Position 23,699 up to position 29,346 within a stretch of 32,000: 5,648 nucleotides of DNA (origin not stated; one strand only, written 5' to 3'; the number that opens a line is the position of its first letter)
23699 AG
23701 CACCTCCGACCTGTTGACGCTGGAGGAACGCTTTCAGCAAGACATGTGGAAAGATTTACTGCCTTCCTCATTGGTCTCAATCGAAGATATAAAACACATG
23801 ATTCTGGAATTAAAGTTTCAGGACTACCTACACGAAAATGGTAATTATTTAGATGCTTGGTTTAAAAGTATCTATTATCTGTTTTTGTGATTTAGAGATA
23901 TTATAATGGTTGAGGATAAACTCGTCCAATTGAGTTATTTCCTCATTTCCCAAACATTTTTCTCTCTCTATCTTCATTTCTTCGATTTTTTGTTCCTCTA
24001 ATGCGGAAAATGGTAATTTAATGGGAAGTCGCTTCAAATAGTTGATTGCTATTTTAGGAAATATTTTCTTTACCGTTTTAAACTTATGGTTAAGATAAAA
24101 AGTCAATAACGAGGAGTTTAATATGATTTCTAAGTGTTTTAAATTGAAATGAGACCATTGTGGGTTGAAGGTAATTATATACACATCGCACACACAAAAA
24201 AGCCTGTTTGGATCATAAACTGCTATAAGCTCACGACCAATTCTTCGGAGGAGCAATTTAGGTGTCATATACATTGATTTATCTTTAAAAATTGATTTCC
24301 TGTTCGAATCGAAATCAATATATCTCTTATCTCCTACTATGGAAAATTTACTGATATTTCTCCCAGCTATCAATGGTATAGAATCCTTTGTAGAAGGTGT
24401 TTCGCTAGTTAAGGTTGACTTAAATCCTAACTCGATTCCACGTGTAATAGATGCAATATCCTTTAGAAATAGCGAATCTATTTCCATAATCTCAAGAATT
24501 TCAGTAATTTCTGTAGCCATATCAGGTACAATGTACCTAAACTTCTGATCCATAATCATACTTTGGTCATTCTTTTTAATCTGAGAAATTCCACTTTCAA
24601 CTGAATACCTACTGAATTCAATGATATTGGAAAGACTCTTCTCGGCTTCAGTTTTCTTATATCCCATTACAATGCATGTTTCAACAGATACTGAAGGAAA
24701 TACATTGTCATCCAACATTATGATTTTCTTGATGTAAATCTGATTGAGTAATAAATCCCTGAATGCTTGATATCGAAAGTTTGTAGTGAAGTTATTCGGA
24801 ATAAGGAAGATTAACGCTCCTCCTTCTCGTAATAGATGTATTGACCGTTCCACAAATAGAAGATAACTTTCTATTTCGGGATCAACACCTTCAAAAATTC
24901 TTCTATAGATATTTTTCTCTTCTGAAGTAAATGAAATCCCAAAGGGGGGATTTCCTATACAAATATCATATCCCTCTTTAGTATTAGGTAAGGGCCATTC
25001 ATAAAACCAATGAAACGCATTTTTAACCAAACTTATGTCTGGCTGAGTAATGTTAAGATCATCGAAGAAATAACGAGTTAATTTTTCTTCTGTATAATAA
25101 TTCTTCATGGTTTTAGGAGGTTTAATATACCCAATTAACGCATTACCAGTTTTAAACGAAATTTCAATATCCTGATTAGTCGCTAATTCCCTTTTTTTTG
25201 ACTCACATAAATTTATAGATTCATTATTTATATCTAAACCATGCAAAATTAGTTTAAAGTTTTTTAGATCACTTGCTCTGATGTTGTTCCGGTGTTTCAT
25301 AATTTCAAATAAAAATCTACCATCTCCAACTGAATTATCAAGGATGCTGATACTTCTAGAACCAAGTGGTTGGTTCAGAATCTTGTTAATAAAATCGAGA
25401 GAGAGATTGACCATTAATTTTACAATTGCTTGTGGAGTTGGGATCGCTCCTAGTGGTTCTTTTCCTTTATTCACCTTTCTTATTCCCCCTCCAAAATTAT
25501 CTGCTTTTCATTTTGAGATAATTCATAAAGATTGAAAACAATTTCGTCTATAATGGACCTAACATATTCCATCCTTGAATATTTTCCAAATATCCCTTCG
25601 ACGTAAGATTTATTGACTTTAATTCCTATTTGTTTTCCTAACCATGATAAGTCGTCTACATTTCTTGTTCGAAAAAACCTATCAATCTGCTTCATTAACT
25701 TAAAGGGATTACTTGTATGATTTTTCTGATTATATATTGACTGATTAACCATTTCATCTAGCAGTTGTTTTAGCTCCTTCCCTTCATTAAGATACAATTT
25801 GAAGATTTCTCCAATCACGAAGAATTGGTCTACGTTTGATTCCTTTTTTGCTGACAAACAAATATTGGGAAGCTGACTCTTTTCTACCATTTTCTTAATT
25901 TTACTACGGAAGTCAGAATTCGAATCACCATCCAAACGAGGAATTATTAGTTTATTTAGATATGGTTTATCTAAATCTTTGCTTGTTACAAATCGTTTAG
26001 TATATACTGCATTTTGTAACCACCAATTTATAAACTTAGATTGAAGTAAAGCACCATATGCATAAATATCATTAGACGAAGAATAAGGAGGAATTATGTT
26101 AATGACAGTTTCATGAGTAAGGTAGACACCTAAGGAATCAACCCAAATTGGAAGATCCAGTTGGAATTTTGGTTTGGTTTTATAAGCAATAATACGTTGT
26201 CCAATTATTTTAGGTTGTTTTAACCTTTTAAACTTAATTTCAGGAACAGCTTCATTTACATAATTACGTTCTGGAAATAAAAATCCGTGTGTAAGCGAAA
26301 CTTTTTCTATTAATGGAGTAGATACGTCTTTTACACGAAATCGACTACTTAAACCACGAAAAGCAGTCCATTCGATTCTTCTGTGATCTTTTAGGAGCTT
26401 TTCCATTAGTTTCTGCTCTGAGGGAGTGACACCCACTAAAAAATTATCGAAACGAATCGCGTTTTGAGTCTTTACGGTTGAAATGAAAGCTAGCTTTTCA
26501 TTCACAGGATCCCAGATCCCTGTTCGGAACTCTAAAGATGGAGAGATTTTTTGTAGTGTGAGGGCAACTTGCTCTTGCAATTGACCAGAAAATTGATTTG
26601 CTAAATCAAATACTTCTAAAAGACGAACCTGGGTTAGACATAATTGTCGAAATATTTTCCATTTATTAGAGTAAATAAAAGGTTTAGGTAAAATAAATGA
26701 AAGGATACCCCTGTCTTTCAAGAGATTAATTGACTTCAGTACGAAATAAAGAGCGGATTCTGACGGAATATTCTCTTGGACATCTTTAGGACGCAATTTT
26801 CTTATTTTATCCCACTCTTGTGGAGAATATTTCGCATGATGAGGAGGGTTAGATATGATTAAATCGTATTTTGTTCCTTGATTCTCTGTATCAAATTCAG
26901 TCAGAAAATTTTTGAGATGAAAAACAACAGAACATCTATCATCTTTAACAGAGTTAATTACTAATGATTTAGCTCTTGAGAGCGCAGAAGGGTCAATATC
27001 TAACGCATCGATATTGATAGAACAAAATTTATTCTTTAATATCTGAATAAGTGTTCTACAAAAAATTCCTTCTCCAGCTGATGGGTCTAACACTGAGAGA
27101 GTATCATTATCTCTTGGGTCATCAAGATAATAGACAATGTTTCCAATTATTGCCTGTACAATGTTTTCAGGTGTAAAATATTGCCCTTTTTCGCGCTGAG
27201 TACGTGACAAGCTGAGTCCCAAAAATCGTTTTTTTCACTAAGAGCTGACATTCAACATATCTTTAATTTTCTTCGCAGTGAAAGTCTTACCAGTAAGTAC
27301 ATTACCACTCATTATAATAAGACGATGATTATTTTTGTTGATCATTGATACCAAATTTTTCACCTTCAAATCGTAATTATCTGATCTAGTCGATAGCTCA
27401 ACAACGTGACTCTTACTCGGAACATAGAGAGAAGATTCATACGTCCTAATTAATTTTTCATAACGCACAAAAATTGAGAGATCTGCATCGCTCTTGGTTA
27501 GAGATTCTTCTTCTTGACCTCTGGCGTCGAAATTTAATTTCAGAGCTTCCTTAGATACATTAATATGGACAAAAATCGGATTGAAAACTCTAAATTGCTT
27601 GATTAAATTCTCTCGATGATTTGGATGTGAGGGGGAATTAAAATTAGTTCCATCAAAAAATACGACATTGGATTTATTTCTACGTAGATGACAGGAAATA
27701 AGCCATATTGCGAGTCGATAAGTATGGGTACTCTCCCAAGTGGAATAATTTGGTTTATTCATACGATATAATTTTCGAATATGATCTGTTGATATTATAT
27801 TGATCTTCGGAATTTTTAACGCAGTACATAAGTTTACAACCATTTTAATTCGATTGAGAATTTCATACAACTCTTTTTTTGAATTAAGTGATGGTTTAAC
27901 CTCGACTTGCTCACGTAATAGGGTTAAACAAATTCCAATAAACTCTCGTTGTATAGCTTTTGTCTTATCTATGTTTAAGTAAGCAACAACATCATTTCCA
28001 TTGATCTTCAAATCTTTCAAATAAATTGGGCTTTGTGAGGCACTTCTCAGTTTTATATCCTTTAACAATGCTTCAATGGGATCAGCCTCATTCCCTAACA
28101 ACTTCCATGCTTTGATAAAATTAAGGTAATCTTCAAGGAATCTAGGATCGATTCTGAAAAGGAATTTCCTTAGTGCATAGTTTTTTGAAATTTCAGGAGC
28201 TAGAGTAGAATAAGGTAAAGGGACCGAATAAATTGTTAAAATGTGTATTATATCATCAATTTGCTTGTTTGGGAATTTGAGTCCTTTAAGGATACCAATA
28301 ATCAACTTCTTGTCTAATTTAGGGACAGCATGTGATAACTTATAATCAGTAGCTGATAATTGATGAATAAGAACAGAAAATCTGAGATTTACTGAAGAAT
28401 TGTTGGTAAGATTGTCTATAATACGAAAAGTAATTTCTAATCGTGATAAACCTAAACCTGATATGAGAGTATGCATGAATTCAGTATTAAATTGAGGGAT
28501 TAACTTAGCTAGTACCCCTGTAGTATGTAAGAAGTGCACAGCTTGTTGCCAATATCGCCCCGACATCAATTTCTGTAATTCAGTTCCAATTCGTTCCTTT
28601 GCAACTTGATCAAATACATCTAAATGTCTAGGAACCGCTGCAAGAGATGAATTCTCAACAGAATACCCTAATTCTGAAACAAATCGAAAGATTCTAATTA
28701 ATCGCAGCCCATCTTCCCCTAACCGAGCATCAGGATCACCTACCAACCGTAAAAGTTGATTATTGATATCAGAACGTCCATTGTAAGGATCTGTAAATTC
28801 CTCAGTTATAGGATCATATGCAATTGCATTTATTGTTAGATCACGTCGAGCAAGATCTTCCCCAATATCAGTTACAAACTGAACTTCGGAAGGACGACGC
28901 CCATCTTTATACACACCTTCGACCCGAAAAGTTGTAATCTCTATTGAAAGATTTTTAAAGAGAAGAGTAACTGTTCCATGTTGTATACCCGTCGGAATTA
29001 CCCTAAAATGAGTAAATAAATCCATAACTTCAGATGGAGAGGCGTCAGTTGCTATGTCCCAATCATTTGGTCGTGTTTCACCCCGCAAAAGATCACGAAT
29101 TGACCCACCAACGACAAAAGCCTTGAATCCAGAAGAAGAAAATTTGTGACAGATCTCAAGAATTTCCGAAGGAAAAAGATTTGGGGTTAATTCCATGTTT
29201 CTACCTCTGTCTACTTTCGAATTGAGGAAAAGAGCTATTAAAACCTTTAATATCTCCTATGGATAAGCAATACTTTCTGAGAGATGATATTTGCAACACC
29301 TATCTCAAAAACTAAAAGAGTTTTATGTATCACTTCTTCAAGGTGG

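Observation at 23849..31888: Candidate system: class II CCA-kinase fusion embedded among three nuclease-less adenine methyltransferases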

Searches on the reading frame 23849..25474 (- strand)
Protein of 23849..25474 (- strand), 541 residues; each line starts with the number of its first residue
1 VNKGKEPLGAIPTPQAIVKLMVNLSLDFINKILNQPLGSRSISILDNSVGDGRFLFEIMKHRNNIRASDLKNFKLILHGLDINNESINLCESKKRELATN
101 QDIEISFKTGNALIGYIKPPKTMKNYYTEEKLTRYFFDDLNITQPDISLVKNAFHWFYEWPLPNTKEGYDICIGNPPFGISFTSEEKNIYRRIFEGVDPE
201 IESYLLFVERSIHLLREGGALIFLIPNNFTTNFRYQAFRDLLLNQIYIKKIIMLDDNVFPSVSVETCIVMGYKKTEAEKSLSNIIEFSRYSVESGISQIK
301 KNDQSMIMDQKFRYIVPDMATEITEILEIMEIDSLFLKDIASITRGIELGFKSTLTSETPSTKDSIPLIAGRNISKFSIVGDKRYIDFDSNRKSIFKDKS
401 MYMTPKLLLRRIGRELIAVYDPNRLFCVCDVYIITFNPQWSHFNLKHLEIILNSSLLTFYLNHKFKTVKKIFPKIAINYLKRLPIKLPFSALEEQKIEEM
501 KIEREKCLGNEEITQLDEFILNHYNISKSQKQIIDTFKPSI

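Call 3: search_protein_families(library=pfam, proteins=[window:23849-25474:-], max_evalue=0.01)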
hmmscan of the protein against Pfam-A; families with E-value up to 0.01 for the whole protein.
window:23849-25474:- (541 aa): 4 families
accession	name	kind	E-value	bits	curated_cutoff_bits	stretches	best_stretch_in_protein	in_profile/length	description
PF12950.13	TaqI_C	-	1.5e-23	83.7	26.5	1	367-485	2-118/118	TaqI-like C-terminal specificity domain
PF07669.17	Eco57I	-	3.8e-19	69.9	25.3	1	77-259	3-171/171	Eco57I restriction-modification methylase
PF02384.22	N6_Mtase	-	8.3e-16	58.6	20.4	2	159-288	116-247/311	N-6 DNA Methylase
PF23525.1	Methyltransf_36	-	9.2e-05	22.2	27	1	27-91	26-93/268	AprA MT2-like domain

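Call 4: search_protein_families(library=ncbifam, proteins=[window:23849-25474:-], max_evalue=0.01)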
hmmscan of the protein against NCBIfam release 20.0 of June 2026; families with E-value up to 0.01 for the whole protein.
window:23849-25474:- (541 aa): 4 families
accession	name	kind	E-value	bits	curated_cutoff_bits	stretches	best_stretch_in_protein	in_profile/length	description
NF047738.1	antiphage_MADS2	equivalog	1.7e-09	36.6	720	1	9-292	311-585/654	methylation-associated defense system DNA methyltransferase MAD2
TIGR00497.1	hsdM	equivalog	1.1e-08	34.2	242.75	1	163-304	301-448/515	type I restriction-modification system subunit M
NF033455.1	BREX_6_MTaseX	exception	3.2e-07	28.2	900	1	167-337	553-724/1319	BREX-6 system adenine-specific DNA-methyltransferase PglX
NF033452.1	BREX_1_MTaseX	exception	6.1e-07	27.7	500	1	167-307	506-646/1210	BREX-1 system adenine-specific DNA-methyltransferase PglX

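Call 5: search_protein_families(library=padloc, proteins=[window:23849-25474:-], max_evalue=0.01)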
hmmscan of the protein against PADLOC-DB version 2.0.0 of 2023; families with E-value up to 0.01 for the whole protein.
window:23849-25474:- (541 aa): 41 families (the best 25 are shown)
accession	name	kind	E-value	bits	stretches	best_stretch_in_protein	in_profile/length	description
PDLC03348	MTase_II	-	1.1e-30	104.8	1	168-529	346-703/727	Type II methyltransferase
PDLC03604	REase_MTase_IIG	-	1.3e-16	57.8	1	140-323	506-703/1011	Type IIG restriction enzyme-methyltransferase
PDLC03335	MTase_II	-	6.7e-16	56.1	2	158-292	188-322/607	Type II methyltransferase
PDLC03248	MTase_II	-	1.4e-15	55.1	1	164-296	81-215/521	Type II methyltransferase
PDLC03293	MTase_II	-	2.6e-14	50.9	1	157-494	85-412/427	Type II methyltransferase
PDLC03267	MTase_II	-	3.6e-14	50.6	1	137-288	80-231/539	Type II methyltransferase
PDLC03313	MTase_II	-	5.9e-14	49.5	2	147-259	123-238/563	Type II methyltransferase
PDLC04134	mad2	-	1.8e-13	48.1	1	4-277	266-449/492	mads_2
PDLC03347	MTase_II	-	3.6e-13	47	1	168-277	92-206/488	Type II methyltransferase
PDLC03366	MTase_II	-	1.1e-12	45.5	1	203-284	153-234/568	Type II methyltransferase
PDLC03226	MTase_II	-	2.8e-12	44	2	30-104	35-102/579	Type II methyltransferase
PDLC03338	MTase_II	-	7.7e-11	39.4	1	166-375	243-449/604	Type II methyltransferase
PDLC03021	MTase_I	-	1.5e-10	38.5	1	165-303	269-401/491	Type I methyltransferase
PDLC03285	MTase_II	-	6.2e-09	33.4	1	165-314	103-257/413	Type II methyltransferase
PDLC03311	MTase_II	-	6.4e-09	33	1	167-279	100-213/464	Type II methyltransferase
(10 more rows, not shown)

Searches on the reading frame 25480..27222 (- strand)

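Call 3: search_protein_families(library=pfam, proteins=[window:25480-27222:-], max_evalue=0.01)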
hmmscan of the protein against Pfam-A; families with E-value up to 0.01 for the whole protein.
window:25480-27222:- (580 aa): 5 families
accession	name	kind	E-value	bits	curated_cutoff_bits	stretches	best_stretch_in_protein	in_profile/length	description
PF07669.17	Eco57I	-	5.1e-12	46.6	25.3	1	107-207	62-165/171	Eco57I restriction-modification methylase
PF02384.22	N6_Mtase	-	6.9e-12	45.7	20.4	1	8-189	21-195/311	N-6 DNA Methylase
PF13847.12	Methyltransf_31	-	1.4e-05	25.3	27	1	40-135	3-91/145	Methyltransferase domain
PF05175.20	MTS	-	0.00029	21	23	1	43-132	34-112/170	Methyltransferase small domain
PF25264.1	DUF7864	-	0.0021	18.2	27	1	426-496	33-102/182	Domain of unknown function (DUF7864)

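Call 4: search_protein_families(library=ncbifam, proteins=[window:25480-27222:-], max_evalue=0.01)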
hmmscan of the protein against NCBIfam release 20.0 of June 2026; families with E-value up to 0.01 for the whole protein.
window:25480-27222:- (580 aa): 7 families
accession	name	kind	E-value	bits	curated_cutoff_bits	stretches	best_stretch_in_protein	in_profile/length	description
TIGR02987.1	met_A_Alw26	exception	1.1e-14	54.1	353.5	1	11-129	2-123/523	Alw26I/Eco31I/Esp3I family type II restriction adenine-specific DNA-methyltransferase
NF047738.1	antiphage_MADS2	equivalog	3.4e-08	32.2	720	1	9-67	307-358/654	methylation-associated defense system DNA methyltransferase MAD2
NF047853.1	tRm6a37MtseTrmN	equivalog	4e-07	30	350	1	43-135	46-131/244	tRNA(1)(Val) (adenine(37)-N(6))-methyltransferase TrmN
TIGR03534.1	RF_mod_PrmC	equivalog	6.3e-07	29.1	199.1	1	21-135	76-173/253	peptide chain release factor N(5)-glutamine methyltransferase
TIGR03533.1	L3_gln_methyl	equivalog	5e-05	22.8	229.7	1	40-129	121-200/284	50S ribosomal protein L3 N(5)-glutamine methyltransferase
TIGR00536.1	hemK_fam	subfamily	0.0039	16.3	115.5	1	65-132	135-196/286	HemK family protein methyltransferase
NF033455.1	BREX_6_MTaseX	exception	0.0042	14.6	900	1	117-224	553-656/1319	BREX-6 system adenine-specific DNA-methyltransferase PglX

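Call 5: search_protein_families(library=padloc, proteins=[window:25480-27222:-], max_evalue=0.01)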
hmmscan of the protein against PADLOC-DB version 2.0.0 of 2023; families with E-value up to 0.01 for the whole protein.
window:25480-27222:- (580 aa): 25 families
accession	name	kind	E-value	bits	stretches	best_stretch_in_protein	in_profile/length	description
PDLC03348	MTase_II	-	1.7e-20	71.2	1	2-245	210-473/727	Type II methyltransferase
PDLC03248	MTase_II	-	2e-18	64.4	1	11-208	8-177/521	Type II methyltransferase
PDLC03356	MTase_II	-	2.8e-18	64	1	5-229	102-307/545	Type II methyltransferase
PDLC04134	mad2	-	1.4e-17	61.7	1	10-208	268-426/492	mads_2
PDLC03267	MTase_II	-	8.4e-17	59.3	1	9-227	10-219/539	Type II methyltransferase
PDLC03227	MTase_II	-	2e-13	48.1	1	7-207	22-218/494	Type II methyltransferase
PDLC03365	MTase_II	-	1e-11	42.4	1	8-130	36-163/578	Type II methyltransferase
PDLC03311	MTase_II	-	2e-10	38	1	7-220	11-203/464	Type II methyltransferase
PDLC03347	MTase_II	-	4.5e-10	36.9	1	8-203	4-177/488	Type II methyltransferase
PDLC03258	MTase_II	-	1.1e-09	36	1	5-197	14-174/366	Type II methyltransferase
PDLC03612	REase_MTase_IIG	-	1.5e-09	34.6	1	110-231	798-920/1247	Type IIG restriction enzyme-methyltransferase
PDLC03293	MTase_II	-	1.7e-09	35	1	4-232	8-215/427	Type II methyltransferase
PDLC03719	oMTase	-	5.4e-09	33.5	1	9-199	22-186/387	orphan methyltransferase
PDLC03382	MTase_II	-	1.8e-08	31.9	1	4-223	43-243/445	Type II methyltransferase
PDLC03285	MTase_II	-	3.4e-08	31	1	8-211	9-203/413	Type II methyltransferase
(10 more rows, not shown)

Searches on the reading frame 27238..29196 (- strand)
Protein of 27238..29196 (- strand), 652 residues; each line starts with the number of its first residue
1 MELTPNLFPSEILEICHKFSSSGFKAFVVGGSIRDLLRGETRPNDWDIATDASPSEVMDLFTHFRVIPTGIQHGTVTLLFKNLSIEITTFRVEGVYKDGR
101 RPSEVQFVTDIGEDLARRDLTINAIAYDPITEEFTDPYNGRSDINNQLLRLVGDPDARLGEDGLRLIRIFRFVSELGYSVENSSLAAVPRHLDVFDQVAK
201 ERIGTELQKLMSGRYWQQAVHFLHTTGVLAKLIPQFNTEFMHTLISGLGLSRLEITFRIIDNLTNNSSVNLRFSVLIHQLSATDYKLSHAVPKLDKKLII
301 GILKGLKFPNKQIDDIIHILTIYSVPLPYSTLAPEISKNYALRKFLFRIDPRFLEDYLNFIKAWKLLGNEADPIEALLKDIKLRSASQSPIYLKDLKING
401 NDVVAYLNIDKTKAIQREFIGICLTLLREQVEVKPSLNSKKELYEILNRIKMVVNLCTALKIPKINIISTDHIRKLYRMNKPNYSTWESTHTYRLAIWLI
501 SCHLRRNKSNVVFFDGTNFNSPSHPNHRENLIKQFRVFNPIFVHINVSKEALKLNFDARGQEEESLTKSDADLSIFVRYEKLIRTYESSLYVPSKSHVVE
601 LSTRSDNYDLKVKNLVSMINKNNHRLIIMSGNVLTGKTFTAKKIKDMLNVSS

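Call 3: search_protein_families(library=pfam, proteins=[window:27238-29196:-], max_evalue=0.01)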
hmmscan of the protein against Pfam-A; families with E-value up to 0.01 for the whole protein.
window:27238-29196:- (652 aa): 3 families
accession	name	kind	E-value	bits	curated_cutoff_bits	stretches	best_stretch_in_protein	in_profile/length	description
PF01743.26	PolyA_pol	-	2.6e-34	118.7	23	1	26-150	1-126/126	Poly A polymerase head domain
PF12627.12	PolyA_pol_RNAbd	-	4.7e-08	33.1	22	1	177-237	1-61/64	Probable RNA and SrmB- binding site of polymerase A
PF13735.12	tRNA_NucTran2_2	-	0.00099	19.5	27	0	301-417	26-124/149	tRNA nucleotidyltransferase domain 2 putative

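Call 4: search_protein_families(library=ncbifam, proteins=[window:27238-29196:-], max_evalue=0.01)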
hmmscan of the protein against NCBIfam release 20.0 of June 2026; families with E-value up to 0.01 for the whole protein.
window:27238-29196:- (652 aa): 10 families
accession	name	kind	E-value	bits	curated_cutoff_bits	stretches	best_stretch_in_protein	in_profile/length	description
NF009814.0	PRK13299.1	equivalog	1.4e-75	254.9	290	1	13-244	10-236/396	CCA tRNA nucleotidyltransferase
TIGR02692.1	tRNA_CCA_actino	equivalog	4.2e-44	151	438.8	1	12-238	16-245/466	CCA tRNA nucleotidyltransferase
TIGR01942.1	pcnB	subfamily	4.1e-43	147.8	305.65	1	11-240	17-245/425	polynucleotide adenylyltransferase PcnB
NF008634.1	PRK11623.1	equivalog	3.8e-28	98.3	702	1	12-243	49-290/469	polynucleotide adenylyltransferase PcnB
NF009813.0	PRK13298.1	equivalog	8.9e-24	84.1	606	1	25-325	2-309/417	tRNA CCA-pyrophosphorylase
NF008137.0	PRK10885.1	equivalog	1.7e-21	76.5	451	1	25-241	2-215/409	multifunctional CCA addition/repair protein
NF009812.0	PRK13297.1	equivalog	1.5e-15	57.2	624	1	20-238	8-221/364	tRNA CCA-pyrophosphorylase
NF009811.0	PRK13296.1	equivalog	1.6e-14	53.6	469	1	25-200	2-165/360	CCA tRNA nucleotidyltransferase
NF041569.1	A-tRNAntase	equivalog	4.2e-08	31.9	1440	1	26-235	482-694/880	A-adding tRNA nucleotidyltransferase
TIGR01693.1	UTase_glnD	equivalog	0.0012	17.1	519.4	1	156-237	329-413/850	[protein-PII] uridylyltransferase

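Call 5: search_protein_families(library=padloc, proteins=[window:27238-29196:-], max_evalue=0.01)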
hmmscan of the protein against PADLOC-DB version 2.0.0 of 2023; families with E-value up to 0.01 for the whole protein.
window:27238-29196:- (652 aa): 0 families
